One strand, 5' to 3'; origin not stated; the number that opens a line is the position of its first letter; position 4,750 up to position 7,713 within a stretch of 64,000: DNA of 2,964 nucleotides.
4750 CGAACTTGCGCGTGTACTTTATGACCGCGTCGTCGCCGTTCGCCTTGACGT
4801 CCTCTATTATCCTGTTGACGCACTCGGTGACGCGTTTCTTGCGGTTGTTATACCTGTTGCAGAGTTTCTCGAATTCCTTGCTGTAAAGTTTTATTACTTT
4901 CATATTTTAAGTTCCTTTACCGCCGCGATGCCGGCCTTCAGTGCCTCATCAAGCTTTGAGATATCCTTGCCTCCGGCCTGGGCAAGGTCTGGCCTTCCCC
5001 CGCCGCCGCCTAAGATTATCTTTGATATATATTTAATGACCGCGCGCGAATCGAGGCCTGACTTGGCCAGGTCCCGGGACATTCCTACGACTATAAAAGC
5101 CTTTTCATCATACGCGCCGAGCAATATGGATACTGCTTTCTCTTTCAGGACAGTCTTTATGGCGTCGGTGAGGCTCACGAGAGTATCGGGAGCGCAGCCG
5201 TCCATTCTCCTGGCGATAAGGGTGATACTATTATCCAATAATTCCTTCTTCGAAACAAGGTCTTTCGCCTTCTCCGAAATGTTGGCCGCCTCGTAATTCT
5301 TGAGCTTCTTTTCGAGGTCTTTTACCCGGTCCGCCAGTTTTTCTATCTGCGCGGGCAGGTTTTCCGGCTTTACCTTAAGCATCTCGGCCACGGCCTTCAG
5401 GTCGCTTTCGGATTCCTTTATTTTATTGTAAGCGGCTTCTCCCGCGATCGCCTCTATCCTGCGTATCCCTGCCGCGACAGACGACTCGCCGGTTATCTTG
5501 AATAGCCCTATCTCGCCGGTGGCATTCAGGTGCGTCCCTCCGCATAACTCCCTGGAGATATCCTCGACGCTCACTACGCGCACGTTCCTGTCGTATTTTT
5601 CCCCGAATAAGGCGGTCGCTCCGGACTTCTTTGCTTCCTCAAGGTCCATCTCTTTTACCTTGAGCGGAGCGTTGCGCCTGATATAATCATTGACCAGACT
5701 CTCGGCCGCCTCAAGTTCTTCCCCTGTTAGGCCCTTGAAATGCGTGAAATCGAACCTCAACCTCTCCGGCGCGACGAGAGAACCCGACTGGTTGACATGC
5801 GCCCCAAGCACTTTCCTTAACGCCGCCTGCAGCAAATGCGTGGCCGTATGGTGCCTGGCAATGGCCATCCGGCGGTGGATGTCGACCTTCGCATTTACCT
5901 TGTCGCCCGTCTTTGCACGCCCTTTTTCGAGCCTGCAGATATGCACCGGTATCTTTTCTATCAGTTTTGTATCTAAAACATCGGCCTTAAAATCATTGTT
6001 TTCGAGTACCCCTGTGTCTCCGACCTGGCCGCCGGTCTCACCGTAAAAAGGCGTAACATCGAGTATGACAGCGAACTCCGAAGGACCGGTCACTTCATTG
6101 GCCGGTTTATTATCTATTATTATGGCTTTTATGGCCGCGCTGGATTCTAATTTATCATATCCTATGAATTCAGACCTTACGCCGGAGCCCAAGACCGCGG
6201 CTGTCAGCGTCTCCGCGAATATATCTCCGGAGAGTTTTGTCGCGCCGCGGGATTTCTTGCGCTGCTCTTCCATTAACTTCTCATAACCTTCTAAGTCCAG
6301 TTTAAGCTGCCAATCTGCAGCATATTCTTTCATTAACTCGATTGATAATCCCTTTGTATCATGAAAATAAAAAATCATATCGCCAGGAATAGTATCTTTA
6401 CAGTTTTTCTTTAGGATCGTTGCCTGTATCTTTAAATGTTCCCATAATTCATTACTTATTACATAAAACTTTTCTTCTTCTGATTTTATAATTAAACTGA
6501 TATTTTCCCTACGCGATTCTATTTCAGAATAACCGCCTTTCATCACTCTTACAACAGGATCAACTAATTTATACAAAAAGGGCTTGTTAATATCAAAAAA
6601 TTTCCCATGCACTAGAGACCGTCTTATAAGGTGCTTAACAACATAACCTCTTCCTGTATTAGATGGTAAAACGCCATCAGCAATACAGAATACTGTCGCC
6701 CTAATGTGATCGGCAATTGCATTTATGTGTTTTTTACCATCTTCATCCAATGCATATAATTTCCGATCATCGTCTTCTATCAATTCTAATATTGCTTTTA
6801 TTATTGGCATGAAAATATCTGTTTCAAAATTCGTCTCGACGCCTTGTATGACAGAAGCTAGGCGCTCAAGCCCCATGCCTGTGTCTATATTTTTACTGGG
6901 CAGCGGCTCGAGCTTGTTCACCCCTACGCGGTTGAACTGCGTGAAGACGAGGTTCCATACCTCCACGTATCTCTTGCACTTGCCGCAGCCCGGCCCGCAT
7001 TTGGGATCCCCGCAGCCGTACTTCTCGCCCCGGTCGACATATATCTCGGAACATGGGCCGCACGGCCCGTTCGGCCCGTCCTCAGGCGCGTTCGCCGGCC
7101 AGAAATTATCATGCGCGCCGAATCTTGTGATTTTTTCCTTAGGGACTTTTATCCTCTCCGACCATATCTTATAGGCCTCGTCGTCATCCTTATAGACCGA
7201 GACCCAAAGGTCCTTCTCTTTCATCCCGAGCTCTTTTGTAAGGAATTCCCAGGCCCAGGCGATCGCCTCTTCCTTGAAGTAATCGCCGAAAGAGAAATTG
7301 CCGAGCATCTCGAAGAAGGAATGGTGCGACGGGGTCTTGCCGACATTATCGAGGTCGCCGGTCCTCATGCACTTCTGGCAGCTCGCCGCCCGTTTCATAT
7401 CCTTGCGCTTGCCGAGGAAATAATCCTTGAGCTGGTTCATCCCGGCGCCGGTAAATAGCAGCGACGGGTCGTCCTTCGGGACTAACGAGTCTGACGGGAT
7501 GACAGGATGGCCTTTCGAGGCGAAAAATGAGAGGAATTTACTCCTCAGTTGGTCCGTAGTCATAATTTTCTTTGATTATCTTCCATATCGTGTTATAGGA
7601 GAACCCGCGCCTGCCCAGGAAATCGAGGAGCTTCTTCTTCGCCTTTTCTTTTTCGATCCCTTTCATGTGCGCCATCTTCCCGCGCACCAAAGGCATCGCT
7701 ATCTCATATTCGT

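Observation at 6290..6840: AT-rich mosaic block inside alaS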

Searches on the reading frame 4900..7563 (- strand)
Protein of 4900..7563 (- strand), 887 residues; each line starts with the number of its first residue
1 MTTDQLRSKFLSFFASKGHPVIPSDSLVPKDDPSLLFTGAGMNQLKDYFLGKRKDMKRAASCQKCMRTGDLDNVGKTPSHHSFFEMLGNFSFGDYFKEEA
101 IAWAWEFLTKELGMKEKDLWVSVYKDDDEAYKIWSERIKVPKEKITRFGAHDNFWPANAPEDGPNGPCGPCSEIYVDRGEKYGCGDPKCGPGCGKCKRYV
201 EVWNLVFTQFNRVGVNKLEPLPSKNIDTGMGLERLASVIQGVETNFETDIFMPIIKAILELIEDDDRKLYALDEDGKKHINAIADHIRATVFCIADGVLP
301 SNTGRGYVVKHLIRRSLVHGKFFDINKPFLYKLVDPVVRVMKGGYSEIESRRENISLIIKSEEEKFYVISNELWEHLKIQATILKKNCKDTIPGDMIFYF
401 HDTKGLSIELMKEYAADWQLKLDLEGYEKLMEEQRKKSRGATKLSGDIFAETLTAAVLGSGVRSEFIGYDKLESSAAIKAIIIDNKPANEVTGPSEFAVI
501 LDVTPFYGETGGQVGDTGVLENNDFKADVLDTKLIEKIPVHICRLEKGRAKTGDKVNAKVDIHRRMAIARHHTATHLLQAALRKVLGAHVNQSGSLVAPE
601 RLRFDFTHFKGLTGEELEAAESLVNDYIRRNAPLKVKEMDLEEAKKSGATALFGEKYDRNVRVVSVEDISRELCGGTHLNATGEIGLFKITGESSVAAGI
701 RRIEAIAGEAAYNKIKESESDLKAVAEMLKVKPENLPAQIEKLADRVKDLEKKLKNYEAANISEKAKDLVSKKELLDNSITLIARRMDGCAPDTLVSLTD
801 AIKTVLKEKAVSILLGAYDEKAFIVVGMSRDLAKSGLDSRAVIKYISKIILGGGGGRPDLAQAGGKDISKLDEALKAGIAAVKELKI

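Call 6: find_encoding_contigs(protein=window:4900-7563:-, flank=5000, max_places=10)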
Protein window:4900-7563:- (887 aa): no gene with exactly this product is on record in the collection.

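Call 7: find_homologous_proteins(query=window:4903-7563:-, max_evalue=1e-30)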
Query window:4903-7563:- (887 aa): 8000 proteins with E <= 1e-30 among 8000 candidates; the best 120 are listed.
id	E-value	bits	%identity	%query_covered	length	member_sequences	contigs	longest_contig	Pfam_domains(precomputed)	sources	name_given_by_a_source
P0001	0.0e+0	2008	100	100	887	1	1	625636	PF01411.25,PF07973.20,PF02272.25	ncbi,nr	ncbi:MAG: alanine--tRNA ligase [Candidatus Omnitrophica bacterium]|nr:alanine--tRNA ligase [Candidat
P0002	0.0e+0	2004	100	100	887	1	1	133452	PF01411.25,PF07973.20,PF02272.25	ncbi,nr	ncbi:MAG: alanine--tRNA ligase [Candidatus Omnitrophica bacterium]|nr:alanine--tRNA ligase [Candidat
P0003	0.0e+0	2002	100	100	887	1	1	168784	PF01411.25,PF07973.20,PF02272.25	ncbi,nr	ncbi:MAG: alanine--tRNA ligase [Candidatus Omnitrophica bacterium]|nr:alanine--tRNA ligase [Candidat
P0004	0.0e+0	1744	87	100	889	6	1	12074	PF01411.25,PF07973.20,PF02272.25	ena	-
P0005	0.0e+0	1723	85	100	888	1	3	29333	PF01411.25,PF07973.20,PF02272.25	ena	-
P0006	0.0e+0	1711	85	100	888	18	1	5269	PF01411.25,PF07973.20,PF02272.25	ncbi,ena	-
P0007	0.0e+0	1559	79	100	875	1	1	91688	PF01411.25,PF07973.20,PF02272.25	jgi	-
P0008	0.0e+0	1536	77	100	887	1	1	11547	PF01411.25,PF07973.20,PF02272.25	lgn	-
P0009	0.0e+0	1531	76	100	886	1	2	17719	PF01411.25,PF07973.20,PF02272.25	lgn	-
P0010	0.0e+0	1530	75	100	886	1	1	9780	PF01411.25,PF07973.20,PF02272.25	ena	-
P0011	0.0e+0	1529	77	100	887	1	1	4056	PF01411.25,PF07973.20,PF02272.25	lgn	-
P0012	0.0e+0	1521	76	100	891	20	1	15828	PF01411.25,PF07973.20,PF02272.25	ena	-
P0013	0.0e+0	1482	74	100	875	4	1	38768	PF01411.25,PF07973.20,PF02272.25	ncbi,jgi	ncbi:MAG: alanine--tRNA ligase [Candidatus Omnitrophota bacterium]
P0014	0.0e+0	1467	73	100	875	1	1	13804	PF01411.25,PF07973.20,PF02272.25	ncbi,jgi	ncbi:MAG: alanine--tRNA ligase [Candidatus Omnitrophota bacterium]|jgi:alanyl-tRNA synthetase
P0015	0.0e+0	1458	73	100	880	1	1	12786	PF01411.25,PF07973.20,PF02272.25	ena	-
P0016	0.0e+0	1452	72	100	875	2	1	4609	PF01411.25,PF07973.20,PF02272.25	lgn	-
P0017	0.0e+0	1447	72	100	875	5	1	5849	PF01411.25,PF07973.20,PF02272.25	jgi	-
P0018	0.0e+0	1442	72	100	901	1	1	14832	PF01411.25,PF07973.20,PF02272.25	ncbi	-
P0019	0.0e+0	1440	71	100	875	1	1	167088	PF01411.25,PF07973.20,PF02272.25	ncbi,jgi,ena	ncbi:MAG: alanine--tRNA ligase [Candidatus Omnitrophota bacterium]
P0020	0.0e+0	1433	71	100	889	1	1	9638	PF01411.25,PF07973.20,PF02272.25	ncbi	-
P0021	0.0e+0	1433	71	100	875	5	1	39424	PF01411.25,PF07973.20,PF02272.25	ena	-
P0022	0.0e+0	1431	71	99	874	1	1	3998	PF01411.25,PF07973.20,PF02272.25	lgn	-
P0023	0.0e+0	1429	70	100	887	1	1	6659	PF01411.25,PF07973.20,PF02272.25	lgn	-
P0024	0.0e+0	1424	70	100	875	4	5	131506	PF01411.25,PF07973.20,PF02272.25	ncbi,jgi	jgi:alanyl-tRNA synthetase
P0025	0.0e+0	1415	71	100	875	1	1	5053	PF01411.25,PF07973.20,PF02272.25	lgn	-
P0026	0.0e+0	1400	70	100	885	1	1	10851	PF01411.25,PF07973.20,PF02272.25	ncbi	-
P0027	0.0e+0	1398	70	100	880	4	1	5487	PF01411.25,PF07973.20,PF02272.25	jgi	-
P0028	0.0e+0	1397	68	100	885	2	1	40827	PF01411.25,PF07973.20,PF02272.25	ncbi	ncbi:MAG: alanine--tRNA ligase [Candidatus Omnitrophota bacterium]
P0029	0.0e+0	1389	68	100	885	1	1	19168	PF01411.25,PF07973.20,PF02272.25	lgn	-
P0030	0.0e+0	1384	68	100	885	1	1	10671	PF01411.25,PF07973.20,PF02272.25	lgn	-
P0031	0.0e+0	1384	69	100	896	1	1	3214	PF01411.25,PF07973.20,PF02272.25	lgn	-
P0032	0.0e+0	1372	67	100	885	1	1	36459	PF01411.25,PF07973.20,PF02272.25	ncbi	-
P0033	0.0e+0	1368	68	100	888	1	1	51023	PF01411.25,PF07973.20,PF02272.25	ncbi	ncbi:MAG: alanine--tRNA ligase [Candidatus Omnitrophota bacterium]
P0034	0.0e+0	1347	67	99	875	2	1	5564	PF01411.25,PF07973.20,PF02272.25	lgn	-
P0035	0.0e+0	1342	66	99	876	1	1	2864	PF01411.25,PF07973.20,PF02272.25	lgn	-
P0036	0.0e+0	1290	63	100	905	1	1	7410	PF01411.25,PF07973.20,PF02272.25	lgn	-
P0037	0.0e+0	1235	72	84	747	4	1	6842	PF01411.25,PF07973.20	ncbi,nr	ncbi:MAG: alanine--tRNA ligase, partial [Candidatus Omnitrophica bacterium]|nr:alanine--tRNA ligase 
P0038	0.0e+0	1219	79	76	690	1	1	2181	PF01411.25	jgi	-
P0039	0.0e+0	1131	68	86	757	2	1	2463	PF01411.25,PF07973.20,PF02272.25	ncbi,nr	ncbi:MAG: alanine--tRNA ligase, partial [Candidatus Omnitrophota bacterium]|nr:alanine--tRNA ligase 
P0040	4.4e-286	970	53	99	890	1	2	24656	PF01411.25,PF07973.20,PF02272.25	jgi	jgi:alanyl-tRNA synthetase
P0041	9.6e-282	955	-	-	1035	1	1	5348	PF01411.25,PF02091.21,PF07973.20,PF02272.25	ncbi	-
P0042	2.9e-278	944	49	99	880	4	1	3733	PF01411.25,PF07973.20,PF02272.25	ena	-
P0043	3.8e-278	944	51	100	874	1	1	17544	PF01411.25,PF07973.20,PF02272.25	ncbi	ncbi:MAG: alanine--tRNA ligase [Candidatus Omnitrophota bacterium]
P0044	1.6e-277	941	51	99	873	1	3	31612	PF01411.25,PF07973.20,PF02272.25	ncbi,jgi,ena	-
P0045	2.0e-276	938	51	99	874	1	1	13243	PF01411.25,PF07973.20,PF02272.25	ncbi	-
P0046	1.4e-275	935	51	100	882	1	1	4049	PF01411.25,PF07973.20,PF02272.25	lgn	-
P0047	3.1e-274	931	49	99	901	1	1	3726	PF01411.25,PF07973.20,PF02272.25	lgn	-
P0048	1.0e-273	929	51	99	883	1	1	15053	PF01411.25,PF07973.20,PF02272.25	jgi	-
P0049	1.6e-272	925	51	100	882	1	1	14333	PF01411.25,PF07973.20,PF02272.25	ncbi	-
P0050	2.9e-272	924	50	99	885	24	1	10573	PF01411.25,PF07973.20,PF02272.25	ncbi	-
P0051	5.3e-272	923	50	100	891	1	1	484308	PF01411.25,PF07973.20,PF02272.25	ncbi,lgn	-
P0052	9.2e-272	922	51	100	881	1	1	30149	PF01411.25,PF07973.20,PF02272.25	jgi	-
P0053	1.1e-271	922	50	99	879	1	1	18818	PF01411.25,PF07973.20,PF02272.25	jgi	jgi:alanyl-tRNA synthetase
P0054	1.3e-271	922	52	99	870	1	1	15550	PF01411.25,PF07973.20,PF02272.25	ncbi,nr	ncbi:MAG: alanine--tRNA ligase [Candidatus Omnitrophica bacterium]|nr:alanine--tRNA ligase [Candidat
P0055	1.3e-271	922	50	100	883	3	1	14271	PF01411.25,PF07973.20,PF02272.25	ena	-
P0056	1.4e-271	922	48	99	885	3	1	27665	PF01411.25,PF07973.20,PF02272.25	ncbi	-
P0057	1.9e-271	921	50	100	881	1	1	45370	PF01411.25,PF07973.20,PF02272.25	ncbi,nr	ncbi:MAG: alanine--tRNA ligase [Candidatus Omnitrophica bacterium]|nr:alanine--tRNA ligase [Candidat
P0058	2.5e-271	921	50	99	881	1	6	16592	PF01411.25,PF07973.20,PF02272.25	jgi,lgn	-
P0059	2.7e-271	921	50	100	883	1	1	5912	PF01411.25,PF07973.20,PF02272.25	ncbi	ncbi:MAG: alanine--tRNA ligase [Candidatus Omnitrophota bacterium]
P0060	1.1e-270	919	47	100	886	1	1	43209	PF01411.25,PF07973.20,PF02272.25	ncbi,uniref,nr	ncbi:MAG: alanyl-tRNA synthase [Candidatus Scalindua rubra]|uniref:Alanine--tRNA ligase n=1 Tax=Cand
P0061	1.6e-270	918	50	99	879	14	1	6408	PF01411.25,PF07973.20,PF02272.25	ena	-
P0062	7.8e-270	916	51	99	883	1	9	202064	PF01411.25,PF07973.20,PF02272.25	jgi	-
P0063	8.6e-270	916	49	100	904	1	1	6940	PF01411.25,PF07973.20,PF02272.25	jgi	jgi:alanyl-tRNA synthetase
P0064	9.8e-270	916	50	99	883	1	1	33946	PF01411.25,PF07973.20,PF02272.25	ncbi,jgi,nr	ncbi:MAG: alanine--tRNA ligase [Candidatus Omnitrophica bacterium]|nr:alanine--tRNA ligase [Candidat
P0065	1.0e-269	916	48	99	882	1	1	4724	PF01411.25,PF07973.20,PF02272.25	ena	-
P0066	1.4e-269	915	50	99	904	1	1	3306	PF01411.25,PF07973.20,PF02272.25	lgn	-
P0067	1.6e-269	915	49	99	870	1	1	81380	PF01411.25,PF07973.20,PF02272.25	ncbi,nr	ncbi:MAG: alanine--tRNA ligase [Candidatus Omnitrophica bacterium]|nr:alanine--tRNA ligase [Candidat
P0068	2.9e-269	914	72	62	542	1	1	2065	PF01411.25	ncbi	-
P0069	4.0e-269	914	50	99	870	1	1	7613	PF01411.25,PF07973.20,PF02272.25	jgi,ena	-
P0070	1.5e-268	912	49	99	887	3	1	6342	PF01411.25,PF07973.20,PF02272.25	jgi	-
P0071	1.7e-268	912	48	99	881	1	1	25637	PF01411.25,PF07973.20,PF02272.25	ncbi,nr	ncbi:MAG: alanine--tRNA ligase [Candidatus Saelkia tenebricola]|nr:alanine--tRNA ligase [Candidatus 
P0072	3.9e-268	910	50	100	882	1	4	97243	PF01411.25,PF07973.20,PF02272.25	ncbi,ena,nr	ncbi:MAG: alanine--tRNA ligase [Candidatus Omnitrophica bacterium]|nr:alanine--tRNA ligase [Candidat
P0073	1.2e-267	909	48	100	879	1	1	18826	PF01411.25,PF07973.20,PF02272.25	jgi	jgi:alanyl-tRNA synthetase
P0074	1.9e-267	908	49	99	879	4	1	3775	PF01411.25,PF07973.20,PF02272.25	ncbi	-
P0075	2.8e-267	908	48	100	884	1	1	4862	PF01411.25,PF07973.20,PF02272.25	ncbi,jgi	ncbi:MAG: alanine--tRNA ligase [Planctomycetota bacterium]|jgi:alanyl-tRNA synthetase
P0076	4.9e-267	907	48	99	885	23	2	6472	PF01411.25,PF07973.20,PF02272.25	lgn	-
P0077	5.8e-267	907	50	100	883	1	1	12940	PF01411.25,PF07973.20,PF02272.25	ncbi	ncbi:MAG: alanine--tRNA ligase [Candidatus Omnitrophota bacterium]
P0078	8.9e-267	906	50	99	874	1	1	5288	PF01411.25,PF07973.20,PF02272.25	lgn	-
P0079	1.6e-266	905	48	100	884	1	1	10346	PF01411.25,PF07973.20,PF02272.25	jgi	jgi:alanyl-tRNA synthetase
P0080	1.8e-266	905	51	99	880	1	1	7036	PF01411.25,PF07973.20,PF02272.25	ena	-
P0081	1.8e-266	905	48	100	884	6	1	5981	PF01411.25,PF07973.20,PF02272.25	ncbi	-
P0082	1.9e-266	905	50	100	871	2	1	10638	PF01411.25,PF07973.20,PF02272.25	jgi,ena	-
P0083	5.0e-266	903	49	100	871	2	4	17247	PF01411.25,PF07973.20,PF02272.25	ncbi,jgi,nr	ncbi:MAG TPA: alanine--tRNA ligase [Candidatus Omnitrophota bacterium]|nr:alanine--tRNA ligase [Cand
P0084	6.6e-266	903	50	99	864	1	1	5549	PF01411.25,PF07973.20,PF02272.25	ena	-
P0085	1.4e-265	902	49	100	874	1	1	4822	PF01411.25,PF07973.20,PF02272.25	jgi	-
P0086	1.9e-265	902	51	99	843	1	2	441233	PF01411.25,PF07973.20,PF02272.25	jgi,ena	-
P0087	2.1e-265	901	49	98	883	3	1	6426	PF01411.25,PF07973.20,PF02272.25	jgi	-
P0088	2.4e-265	901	50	100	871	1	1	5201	PF01411.25,PF07973.20,PF02272.25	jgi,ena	-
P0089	2.9e-265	901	47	99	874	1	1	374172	PF01411.25,PF07973.20,PF02272.25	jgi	-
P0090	3.7e-265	901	48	100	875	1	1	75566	PF01411.25,PF07973.20,PF02272.25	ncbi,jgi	-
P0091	5.6e-265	900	49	100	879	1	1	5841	PF01411.25,PF07973.20,PF02272.25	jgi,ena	-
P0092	6.9e-265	900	49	100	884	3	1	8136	PF01411.25,PF07973.20,PF02272.25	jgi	jgi:alanyl-tRNA synthetase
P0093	3.0e-264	898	49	99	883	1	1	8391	PF01411.25,PF07973.20,PF02272.25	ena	-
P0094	3.6e-264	897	50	100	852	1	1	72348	PF01411.25,PF07973.20,PF02272.25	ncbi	-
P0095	8.7e-264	896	49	100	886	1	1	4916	PF01411.25,PF07973.20,PF02272.25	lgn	-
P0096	1.1e-263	896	48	99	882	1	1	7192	PF01411.25,PF07973.20,PF02272.25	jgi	-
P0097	1.5e-263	895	50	100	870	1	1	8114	PF01411.25,PF07973.20,PF02272.25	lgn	-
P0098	2.5e-263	895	50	99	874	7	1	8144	PF01411.25,PF07973.20,PF02272.25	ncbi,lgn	-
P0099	2.8e-263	894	52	99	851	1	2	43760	PF01411.25,PF07973.20,PF02272.25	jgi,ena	-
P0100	6.0e-263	893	49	99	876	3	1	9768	PF01411.25,PF07973.20,PF02272.25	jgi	jgi:alanyl-tRNA synthetase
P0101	7.0e-263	893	48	99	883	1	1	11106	PF01411.25,PF07973.20,PF02272.25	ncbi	-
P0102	8.5e-263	893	49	98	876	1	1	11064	PF01411.25,PF07973.20,PF02272.25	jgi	-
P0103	1.2e-262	892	50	100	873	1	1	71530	PF01411.25,PF07973.20,PF02272.25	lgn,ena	-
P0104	1.3e-262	892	49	99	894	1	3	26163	PF01411.25,PF07973.20,PF02272.25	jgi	jgi:alanyl-tRNA synthetase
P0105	1.7e-262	892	49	100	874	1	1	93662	PF01411.25,PF07973.20,PF02272.25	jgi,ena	-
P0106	3.1e-262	891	48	99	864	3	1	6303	PF01411.25,PF07973.20,PF02272.25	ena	-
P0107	5.3e-262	890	50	99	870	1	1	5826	PF01411.25,PF07973.20,PF02272.25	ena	-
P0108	8.7e-262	889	50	100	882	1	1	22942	PF01411.25,PF07973.20,PF02272.25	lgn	-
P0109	9.6e-262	889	50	100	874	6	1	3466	PF01411.25,PF07973.20,PF02272.25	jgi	-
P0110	1.4e-261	889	49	100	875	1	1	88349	PF01411.25,PF07973.20,PF02272.25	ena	-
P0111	1.7e-261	888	51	98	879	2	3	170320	PF01411.25,PF07973.20,PF02272.25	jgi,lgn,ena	-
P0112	2.8e-261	888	48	100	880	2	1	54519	PF01411.25,PF07973.20,PF02272.25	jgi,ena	-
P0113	2.9e-261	888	50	99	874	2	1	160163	PF01411.25,PF07973.20,PF02272.25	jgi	jgi:alanyl-tRNA synthetase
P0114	3.4e-261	887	50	99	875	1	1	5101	PF01411.25,PF07973.20,PF02272.25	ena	-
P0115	4.4e-261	887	50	98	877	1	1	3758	PF01411.25,PF07973.20,PF02272.25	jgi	jgi:alanyl-tRNA synthetase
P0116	5.8e-261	887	49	100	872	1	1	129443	PF01411.25,PF07973.20,PF02272.25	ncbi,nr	ncbi:MAG: alanine--tRNA ligase [Candidatus Omnitrophica bacterium]|nr:alanine--tRNA ligase [Candidat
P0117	6.1e-261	887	49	100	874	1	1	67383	PF01411.25,PF07973.20,PF02272.25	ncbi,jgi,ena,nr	ncbi:MAG TPA: alanine--tRNA ligase [Patescibacteria group bacterium]|nr:alanine--tRNA ligase [Patesc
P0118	8.8e-261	886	49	99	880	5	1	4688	PF01411.25,PF07973.20,PF02272.25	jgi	-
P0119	9.9e-261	886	49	99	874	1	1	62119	PF01411.25,PF07973.20,PF02272.25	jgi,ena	-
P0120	1.1e-260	886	49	100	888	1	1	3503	PF01411.25,PF07973.20,PF02272.25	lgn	-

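Call 11: find_encoding_contigs(protein=P0002, flank=6000, max_places=5)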
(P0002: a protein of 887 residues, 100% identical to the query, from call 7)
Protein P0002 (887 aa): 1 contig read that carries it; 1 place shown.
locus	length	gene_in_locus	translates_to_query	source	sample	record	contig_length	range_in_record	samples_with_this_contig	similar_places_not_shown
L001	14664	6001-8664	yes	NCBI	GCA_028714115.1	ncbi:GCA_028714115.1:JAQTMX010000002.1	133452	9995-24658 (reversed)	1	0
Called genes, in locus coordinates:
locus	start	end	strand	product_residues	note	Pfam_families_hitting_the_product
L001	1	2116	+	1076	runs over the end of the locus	PF00754:F5_F8_type_C, PF22633:F5_F8_type_C_2, PF00754:F5_F8_type_C, PF22633:F5_F8_type_C_2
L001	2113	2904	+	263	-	PF04909:Amidohydro_2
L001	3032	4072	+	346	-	PF00154:RecA_N, PF08423:Rad51, PF06745:ATPase (weak), PF01637:ATPase_2 (weak), PF13479:AAA_24 (weak), PF27531:MT3502_N (weak), PF21096:RecA_C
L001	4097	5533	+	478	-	PF00089:Trypsin, PF13365:Trypsin_2, PF00595:PDZ, PF13180:PDZ_2, PF17820:PDZ_6 (weak), PF00595:PDZ, PF13180:PDZ_2, PF17820:PDZ_6, +2 more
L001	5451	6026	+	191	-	PF21982:RecX_HTH1, PF02631:RecX_HTH2, PF21981:RecX_HTH3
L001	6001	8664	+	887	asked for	PF01411:tRNA-synt_2c, PF07973:tRNA_SAD, PF02272:DHHA1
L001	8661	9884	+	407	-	PF00815:Histidinol_dh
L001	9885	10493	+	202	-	PF00475:IGPD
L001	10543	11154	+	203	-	PF00117:GATase, PF01174:SNO (weak), PF07685:GATase_3 (weak)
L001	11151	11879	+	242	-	PF00977:His_biosynth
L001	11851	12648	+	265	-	PF00977:His_biosynth, PF03060:NMO (faint)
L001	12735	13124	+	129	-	PF01502:PRA-CH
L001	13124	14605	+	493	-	PF04715:, PF00425:Chorismate_bind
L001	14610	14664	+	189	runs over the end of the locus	PF00117:GATase, PF07722:Peptidase_C26 (weak)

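Call 12: find_encoding_contigs(protein=P0003, flank=6000, max_places=5)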
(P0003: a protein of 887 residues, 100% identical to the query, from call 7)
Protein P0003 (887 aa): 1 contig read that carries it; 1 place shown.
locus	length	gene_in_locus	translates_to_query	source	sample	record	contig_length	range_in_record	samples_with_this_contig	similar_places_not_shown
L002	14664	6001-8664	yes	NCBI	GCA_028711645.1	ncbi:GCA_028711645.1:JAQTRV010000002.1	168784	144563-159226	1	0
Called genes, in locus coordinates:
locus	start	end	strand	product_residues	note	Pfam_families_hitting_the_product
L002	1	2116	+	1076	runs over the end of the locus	PF00754:F5_F8_type_C, PF22633:F5_F8_type_C_2, PF00754:F5_F8_type_C, PF22633:F5_F8_type_C_2, PF00754:F5_F8_type_C (weak)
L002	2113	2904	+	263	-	PF04909:Amidohydro_2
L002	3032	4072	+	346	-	PF00154:RecA_N, PF08423:Rad51, PF06745:ATPase (weak), PF01637:ATPase_2 (weak), PF13479:AAA_24 (weak), PF27531:MT3502_N (weak), PF21096:RecA_C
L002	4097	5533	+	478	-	PF00089:Trypsin, PF13365:Trypsin_2, PF00595:PDZ, PF13180:PDZ_2, PF17820:PDZ_6 (weak), PF00595:PDZ, PF13180:PDZ_2, PF17820:PDZ_6, +2 more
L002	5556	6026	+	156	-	PF21982:RecX_HTH1, PF02631:RecX_HTH2, PF21981:RecX_HTH3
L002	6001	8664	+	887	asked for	PF01411:tRNA-synt_2c, PF07973:tRNA_SAD, PF02272:DHHA1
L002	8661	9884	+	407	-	PF00815:Histidinol_dh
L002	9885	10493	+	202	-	PF00475:IGPD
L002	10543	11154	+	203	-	PF00117:GATase, PF01174:SNO (weak), PF07685:GATase_3 (weak)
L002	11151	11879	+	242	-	PF00977:His_biosynth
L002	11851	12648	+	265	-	PF00977:His_biosynth, PF03060:NMO (faint)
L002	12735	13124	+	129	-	PF01502:PRA-CH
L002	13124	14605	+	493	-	PF04715:, PF00425:Chorismate_bind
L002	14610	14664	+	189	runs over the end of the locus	PF00117:GATase, PF07722:Peptidase_C26 (weak)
